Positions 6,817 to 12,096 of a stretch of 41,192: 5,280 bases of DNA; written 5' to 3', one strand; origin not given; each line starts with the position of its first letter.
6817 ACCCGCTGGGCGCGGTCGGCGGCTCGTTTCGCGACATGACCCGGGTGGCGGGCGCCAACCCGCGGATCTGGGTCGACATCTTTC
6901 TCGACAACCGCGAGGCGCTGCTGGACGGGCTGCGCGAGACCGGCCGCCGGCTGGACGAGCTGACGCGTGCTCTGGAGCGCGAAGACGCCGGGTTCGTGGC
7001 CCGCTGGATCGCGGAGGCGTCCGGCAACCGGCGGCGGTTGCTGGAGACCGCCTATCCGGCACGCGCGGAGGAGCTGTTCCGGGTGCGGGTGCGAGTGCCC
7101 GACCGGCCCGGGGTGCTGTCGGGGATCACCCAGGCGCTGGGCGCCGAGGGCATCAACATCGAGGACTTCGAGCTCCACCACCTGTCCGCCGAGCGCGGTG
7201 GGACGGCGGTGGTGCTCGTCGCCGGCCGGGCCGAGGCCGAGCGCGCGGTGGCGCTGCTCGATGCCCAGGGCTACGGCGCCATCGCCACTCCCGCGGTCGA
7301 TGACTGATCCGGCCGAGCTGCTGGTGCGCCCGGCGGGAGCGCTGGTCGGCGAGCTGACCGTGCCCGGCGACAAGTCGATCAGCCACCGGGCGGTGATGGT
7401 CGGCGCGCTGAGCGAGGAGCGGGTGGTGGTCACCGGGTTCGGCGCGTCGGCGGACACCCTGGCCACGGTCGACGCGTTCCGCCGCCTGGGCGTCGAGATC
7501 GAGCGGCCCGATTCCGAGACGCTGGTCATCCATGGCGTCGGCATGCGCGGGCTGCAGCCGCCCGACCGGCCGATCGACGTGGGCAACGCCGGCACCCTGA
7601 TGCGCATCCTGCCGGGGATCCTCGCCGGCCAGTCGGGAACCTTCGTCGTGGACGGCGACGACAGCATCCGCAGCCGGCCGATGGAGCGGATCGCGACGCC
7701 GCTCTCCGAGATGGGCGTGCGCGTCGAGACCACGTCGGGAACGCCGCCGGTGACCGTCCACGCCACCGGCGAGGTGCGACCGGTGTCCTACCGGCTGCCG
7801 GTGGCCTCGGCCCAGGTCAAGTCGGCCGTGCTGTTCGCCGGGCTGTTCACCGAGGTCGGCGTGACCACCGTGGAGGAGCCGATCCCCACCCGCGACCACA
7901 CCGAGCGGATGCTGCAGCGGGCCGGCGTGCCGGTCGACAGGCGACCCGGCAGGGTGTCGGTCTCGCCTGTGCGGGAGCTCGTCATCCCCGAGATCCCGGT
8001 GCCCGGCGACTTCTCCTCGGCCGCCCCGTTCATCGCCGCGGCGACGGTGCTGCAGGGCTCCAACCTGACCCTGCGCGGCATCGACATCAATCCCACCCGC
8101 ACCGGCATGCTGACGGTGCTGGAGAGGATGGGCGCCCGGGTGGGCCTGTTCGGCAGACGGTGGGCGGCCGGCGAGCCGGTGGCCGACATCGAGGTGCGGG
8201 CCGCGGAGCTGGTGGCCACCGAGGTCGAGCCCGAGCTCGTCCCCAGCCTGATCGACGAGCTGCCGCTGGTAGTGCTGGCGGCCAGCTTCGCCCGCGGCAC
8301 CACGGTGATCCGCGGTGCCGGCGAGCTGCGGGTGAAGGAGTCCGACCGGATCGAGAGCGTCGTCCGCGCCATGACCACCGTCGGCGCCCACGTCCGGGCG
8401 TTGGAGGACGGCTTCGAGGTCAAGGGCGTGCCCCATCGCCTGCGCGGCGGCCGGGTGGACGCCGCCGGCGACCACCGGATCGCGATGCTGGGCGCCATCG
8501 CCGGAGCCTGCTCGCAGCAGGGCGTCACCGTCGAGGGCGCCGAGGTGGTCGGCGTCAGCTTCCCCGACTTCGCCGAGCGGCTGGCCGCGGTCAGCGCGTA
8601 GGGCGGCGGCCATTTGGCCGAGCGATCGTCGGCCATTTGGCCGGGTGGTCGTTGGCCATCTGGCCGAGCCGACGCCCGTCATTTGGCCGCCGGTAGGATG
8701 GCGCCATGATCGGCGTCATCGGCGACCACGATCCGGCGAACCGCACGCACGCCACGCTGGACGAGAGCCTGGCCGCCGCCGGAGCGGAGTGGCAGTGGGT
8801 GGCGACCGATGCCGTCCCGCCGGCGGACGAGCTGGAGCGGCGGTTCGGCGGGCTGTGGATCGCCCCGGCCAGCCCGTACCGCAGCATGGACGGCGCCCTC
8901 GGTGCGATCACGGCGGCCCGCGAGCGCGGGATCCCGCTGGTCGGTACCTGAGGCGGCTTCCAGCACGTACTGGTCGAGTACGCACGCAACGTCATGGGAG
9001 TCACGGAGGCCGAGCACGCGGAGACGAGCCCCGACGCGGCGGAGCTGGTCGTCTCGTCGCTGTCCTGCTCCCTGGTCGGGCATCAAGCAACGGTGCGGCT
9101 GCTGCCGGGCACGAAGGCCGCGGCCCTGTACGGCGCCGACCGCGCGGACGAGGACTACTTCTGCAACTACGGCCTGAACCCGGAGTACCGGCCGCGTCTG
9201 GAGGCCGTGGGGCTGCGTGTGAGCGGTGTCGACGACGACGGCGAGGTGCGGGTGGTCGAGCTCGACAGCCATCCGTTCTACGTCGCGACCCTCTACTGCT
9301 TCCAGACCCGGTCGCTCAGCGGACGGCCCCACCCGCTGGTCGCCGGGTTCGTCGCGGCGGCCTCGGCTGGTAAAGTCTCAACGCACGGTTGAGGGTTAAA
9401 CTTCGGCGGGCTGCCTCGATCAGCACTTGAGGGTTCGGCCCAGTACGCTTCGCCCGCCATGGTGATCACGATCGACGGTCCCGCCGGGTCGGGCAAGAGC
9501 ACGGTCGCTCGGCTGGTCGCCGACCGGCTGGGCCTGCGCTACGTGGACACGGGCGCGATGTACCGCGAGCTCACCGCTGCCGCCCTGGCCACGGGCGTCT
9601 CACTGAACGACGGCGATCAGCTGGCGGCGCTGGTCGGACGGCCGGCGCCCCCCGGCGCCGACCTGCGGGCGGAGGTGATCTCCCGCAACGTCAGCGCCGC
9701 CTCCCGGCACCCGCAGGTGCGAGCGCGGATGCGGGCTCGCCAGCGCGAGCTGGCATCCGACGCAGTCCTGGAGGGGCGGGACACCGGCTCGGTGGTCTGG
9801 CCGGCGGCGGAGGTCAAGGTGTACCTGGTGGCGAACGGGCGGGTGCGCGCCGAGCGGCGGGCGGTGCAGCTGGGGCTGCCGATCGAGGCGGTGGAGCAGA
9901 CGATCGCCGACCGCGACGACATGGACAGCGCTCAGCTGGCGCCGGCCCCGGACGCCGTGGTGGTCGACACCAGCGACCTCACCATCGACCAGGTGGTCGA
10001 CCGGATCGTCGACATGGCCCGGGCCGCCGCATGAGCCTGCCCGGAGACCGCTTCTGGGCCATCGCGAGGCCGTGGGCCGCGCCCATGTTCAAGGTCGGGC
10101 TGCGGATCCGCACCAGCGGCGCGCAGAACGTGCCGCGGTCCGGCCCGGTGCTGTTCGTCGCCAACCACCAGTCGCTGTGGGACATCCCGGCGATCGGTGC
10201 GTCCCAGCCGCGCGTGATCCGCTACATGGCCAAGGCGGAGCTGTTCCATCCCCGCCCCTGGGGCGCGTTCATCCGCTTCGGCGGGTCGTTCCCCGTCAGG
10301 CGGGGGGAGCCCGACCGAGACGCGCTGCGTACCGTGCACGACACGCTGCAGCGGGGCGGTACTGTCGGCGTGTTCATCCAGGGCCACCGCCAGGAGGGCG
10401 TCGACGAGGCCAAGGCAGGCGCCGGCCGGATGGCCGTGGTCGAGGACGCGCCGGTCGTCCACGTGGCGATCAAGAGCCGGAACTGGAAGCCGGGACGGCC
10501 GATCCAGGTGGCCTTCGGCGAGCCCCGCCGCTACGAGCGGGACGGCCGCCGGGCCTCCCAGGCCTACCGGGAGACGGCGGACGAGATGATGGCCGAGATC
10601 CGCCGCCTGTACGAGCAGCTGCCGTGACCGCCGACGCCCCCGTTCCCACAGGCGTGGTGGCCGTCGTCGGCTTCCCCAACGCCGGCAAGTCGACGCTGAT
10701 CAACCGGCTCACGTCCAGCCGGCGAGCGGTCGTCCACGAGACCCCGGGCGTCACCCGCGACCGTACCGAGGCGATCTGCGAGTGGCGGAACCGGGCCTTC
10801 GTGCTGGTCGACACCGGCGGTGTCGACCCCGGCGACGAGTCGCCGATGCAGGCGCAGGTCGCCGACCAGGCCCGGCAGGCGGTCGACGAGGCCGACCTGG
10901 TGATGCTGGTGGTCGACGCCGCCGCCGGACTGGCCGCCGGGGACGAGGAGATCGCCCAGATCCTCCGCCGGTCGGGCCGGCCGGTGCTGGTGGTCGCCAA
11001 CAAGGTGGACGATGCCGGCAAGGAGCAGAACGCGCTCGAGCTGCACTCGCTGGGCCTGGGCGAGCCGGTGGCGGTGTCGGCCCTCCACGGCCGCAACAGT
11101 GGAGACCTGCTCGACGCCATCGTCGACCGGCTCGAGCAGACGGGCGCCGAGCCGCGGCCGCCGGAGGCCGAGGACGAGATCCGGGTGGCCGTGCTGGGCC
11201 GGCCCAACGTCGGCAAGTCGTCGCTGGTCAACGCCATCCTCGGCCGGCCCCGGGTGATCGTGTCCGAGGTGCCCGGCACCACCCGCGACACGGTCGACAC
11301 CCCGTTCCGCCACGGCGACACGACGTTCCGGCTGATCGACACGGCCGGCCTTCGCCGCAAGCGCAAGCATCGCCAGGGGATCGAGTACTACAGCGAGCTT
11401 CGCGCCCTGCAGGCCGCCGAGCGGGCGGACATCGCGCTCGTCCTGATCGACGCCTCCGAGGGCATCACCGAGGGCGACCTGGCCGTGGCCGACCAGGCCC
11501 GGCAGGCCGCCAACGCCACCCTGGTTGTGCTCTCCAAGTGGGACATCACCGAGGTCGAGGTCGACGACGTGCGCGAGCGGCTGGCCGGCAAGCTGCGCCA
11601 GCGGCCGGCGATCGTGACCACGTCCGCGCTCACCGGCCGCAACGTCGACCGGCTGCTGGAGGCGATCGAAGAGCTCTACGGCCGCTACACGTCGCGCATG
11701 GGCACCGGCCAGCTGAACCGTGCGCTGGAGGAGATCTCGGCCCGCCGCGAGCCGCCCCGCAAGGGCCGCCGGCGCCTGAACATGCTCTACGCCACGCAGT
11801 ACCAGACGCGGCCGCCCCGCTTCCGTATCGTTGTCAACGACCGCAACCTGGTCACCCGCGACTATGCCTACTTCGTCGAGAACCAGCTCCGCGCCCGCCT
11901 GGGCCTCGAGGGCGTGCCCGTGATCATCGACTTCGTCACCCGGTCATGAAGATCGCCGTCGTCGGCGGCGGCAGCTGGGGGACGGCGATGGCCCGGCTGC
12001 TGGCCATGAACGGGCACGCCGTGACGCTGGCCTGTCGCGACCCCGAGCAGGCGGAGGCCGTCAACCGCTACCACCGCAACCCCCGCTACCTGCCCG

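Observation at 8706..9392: In-frame TGA at the catalytic-cysteine position of a GATase-like gene: probable selenoprotein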

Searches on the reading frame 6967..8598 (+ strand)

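Call 23: search_protein_families(library=ncbifam, proteins=[window:6967-8598:+], max_evalue=0.00001)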
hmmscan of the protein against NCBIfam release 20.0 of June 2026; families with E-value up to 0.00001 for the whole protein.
window:6967-8598:+ (544 aa): 5 families
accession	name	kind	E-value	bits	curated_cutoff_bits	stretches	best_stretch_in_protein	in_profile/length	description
NF011381.1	PRK14806.1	equivalog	1.5e-138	463.2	902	1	113-537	299-721/733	bifunctional prephenate dehydrogenase/3-phosphoshikimate 1-carboxyvinyltransferase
TIGR01356.1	aroA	equivalog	1.2e-113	380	287.25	1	128-542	1-412/415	3-phosphoshikimate 1-carboxyvinyltransferase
NF008816.0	PRK11860.1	equivalog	3.5e-43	147.7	943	1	124-543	13-436/662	bifunctional 3-phosphoshikimate 1-carboxyvinyltransferase/cytidylate kinase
NF006873.0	PRK09369.1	subfamily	1.6e-15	56.7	297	1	118-544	4-412/419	UDP-N-acetylglucosamine 1-carboxyvinyltransferase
TIGR01072.1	murA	equivalog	1.5e-13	50.3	392.7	1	120-543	6-411/416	UDP-N-acetylglucosamine 1-carboxyvinyltransferase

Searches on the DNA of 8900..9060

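Call 59: search_rna_families(source=window, start=8900, end=9060, threshold=evalue, max_evalue=10)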
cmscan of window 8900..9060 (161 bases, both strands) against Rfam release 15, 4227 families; matches with E-value up to 10: 0.
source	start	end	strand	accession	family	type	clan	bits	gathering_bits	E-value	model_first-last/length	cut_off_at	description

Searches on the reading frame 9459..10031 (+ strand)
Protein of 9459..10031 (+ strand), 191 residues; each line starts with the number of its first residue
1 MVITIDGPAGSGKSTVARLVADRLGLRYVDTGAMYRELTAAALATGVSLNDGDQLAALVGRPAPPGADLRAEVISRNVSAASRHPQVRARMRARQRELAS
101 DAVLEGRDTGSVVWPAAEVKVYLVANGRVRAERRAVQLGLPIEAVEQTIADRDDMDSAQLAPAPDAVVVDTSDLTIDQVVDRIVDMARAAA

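Call 23: search_protein_families(library=ncbifam, proteins=[window:9459-10031:+], max_evalue=0.00001)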
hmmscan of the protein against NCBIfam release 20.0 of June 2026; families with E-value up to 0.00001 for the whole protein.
window:9459-10031:+ (191 aa): 6 families
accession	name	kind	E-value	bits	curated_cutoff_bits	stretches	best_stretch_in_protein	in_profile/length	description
TIGR00017.1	cmk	equivalog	4.5e-44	150.7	135.55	2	69-185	88-215/217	(d)CMP kinase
NF010004.0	PRK13477.1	equivalog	5.9e-41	140.4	524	2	68-188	372-504/514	bifunctional pantoate--beta-alanine ligase/(d)CMP kinase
NF007071.0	PRK09518.1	equivalog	6.9e-36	124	953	2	67-189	96-227/706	bifunctional cytidylate kinase/GTPase Der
NF008816.0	PRK11860.1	equivalog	1.5e-32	112.6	943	1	2-189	445-656/662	bifunctional 3-phosphoshikimate 1-carboxyvinyltransferase/cytidylate kinase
TIGR02173.1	cyt_kin_arch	equivalog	4.1e-18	65.9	102.1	2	79-181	49-152/169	(d)CMP kinase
TIGR01313.1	therm_gnt_kin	subfamily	1.7e-06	27.9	113.75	1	5-56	3-54/164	gluconokinase, GntK/IdnK-type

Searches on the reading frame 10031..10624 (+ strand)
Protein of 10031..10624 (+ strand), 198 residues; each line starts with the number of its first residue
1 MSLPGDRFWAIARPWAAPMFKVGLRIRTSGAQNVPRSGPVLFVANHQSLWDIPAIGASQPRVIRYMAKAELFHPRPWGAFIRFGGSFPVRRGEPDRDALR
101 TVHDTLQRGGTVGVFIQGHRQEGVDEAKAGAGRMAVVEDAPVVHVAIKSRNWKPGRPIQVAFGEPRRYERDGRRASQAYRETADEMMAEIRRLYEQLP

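Call 23: search_protein_families(library=ncbifam, proteins=[window:10031-10624:+], max_evalue=0.00001)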
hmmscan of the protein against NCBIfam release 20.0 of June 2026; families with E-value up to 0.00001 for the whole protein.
window:10031-10624:+ (198 aa): 3 families
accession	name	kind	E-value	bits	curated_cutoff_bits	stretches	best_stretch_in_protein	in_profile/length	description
TIGR00530.1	AGP_acyltrn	subfamily_domain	1.5e-20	73.2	102.95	1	23-147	1-129/130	1-acylglycerol-3-phosphate O-acyltransferase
NF006386.0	PRK08633.1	equivalog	8.3e-16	56.9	1221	1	16-148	419-552/1147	acyl-[ACP]--phospholipid O-acyltransferase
NF052553.1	LyOrLpactfOlsABRUA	equivalog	8.4e-07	28.4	300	1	20-123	49-150/263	lyso-ornithine lipid O-acyltransferase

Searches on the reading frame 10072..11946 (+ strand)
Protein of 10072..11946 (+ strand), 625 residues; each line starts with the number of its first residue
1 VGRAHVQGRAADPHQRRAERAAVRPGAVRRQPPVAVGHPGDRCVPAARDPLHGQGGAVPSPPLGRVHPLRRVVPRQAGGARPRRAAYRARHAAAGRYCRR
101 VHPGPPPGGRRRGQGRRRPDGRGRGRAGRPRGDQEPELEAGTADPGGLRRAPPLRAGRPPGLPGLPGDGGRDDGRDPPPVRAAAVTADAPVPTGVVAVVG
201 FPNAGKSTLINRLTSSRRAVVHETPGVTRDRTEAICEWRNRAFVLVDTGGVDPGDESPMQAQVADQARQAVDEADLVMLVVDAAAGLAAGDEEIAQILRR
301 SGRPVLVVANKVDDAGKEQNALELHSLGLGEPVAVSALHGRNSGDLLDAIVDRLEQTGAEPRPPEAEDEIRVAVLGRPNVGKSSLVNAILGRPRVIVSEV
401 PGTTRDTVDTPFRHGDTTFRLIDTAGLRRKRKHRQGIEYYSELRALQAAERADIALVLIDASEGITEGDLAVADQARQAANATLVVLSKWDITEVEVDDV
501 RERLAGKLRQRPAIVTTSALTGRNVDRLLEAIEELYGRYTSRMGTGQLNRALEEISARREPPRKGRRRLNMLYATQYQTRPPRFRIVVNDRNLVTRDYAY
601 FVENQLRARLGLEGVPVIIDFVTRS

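Call 23: search_protein_families(library=ncbifam, proteins=[window:10072-11946:+], max_evalue=0.00001)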
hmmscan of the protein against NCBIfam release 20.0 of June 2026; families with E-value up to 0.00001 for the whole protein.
window:10072-11946:+ (625 aa): 30 families (the best 25 are shown)
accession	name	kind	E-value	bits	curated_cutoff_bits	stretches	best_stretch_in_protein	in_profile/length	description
TIGR03594.1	GTPase_EngA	equivalog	4.7e-146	487.2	306.7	1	195-621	2-431/432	ribosome biogenesis GTPase Der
NF002828.0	PRK03003.1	equivalog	4.7e-127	424.5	631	1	188-624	35-469/477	ribosome biogenesis GTPase Der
NF007071.0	PRK09518.1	equivalog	7.8e-121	404.8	953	1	189-621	267-697/706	bifunctional cytidylate kinase/GTPase Der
NF000908.1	PRK00089.1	equivalog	2.5e-56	191.1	237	2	193-356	3-169/291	GTPase Era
TIGR00231.1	small_GTP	domain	6.8e-52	175.6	42.5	2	369-533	3-163/164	GTP-binding protein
TIGR00450.1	mnmE_trmE_thdF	equivalog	1.2e-50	172.9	252.6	2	367-537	207-368/446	tRNA uridine-5-carboxymethylaminomethyl(34) synthesis GTPase MnmE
NF003661.0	PRK05291.1-3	equivalog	2.2e-50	172.3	380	2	368-542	215-376/448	tRNA uridine-5-carboxymethylaminomethyl(34) synthesis GTPase MnmE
TIGR03918.1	GTP_HydF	equivalog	5.2e-45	153.9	325.55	2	196-358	10-171/392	[FeFe] hydrogenase H-cluster maturation GTPase HydF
TIGR00436.1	era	equivalog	3.5e-43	147.9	116.25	2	370-534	1-161/270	GTPase Era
TIGR03596.1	GTPase_YlqF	equivalog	7.3e-34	117.4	208.2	2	264-429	12-175/276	ribosome biogenesis GTPase YlqF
TIGR03598.1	GTPase_YsxC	equivalog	3.1e-30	105.2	124.45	2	367-532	16-185/186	ribosome biogenesis GTP-binding protein YihA/YsxC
TIGR00437.1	feoB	equivalog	9.7e-27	93.9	315.65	2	200-353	1-153/594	ferrous iron transport protein B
TIGR03156.1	GTP_HflX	equivalog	1.3e-22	80.2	216.75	2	195-353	191-350/351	GTPase HflX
NF008955.0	PRK12297.1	equivalog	8e-16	58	406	1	196-362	162-336/429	GTPase ObgE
TIGR03597.1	GTPase_YqeH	equivalog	1.4e-15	57.3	297.4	1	268-435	59-223/361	ribosome biogenesis GTPase YqeH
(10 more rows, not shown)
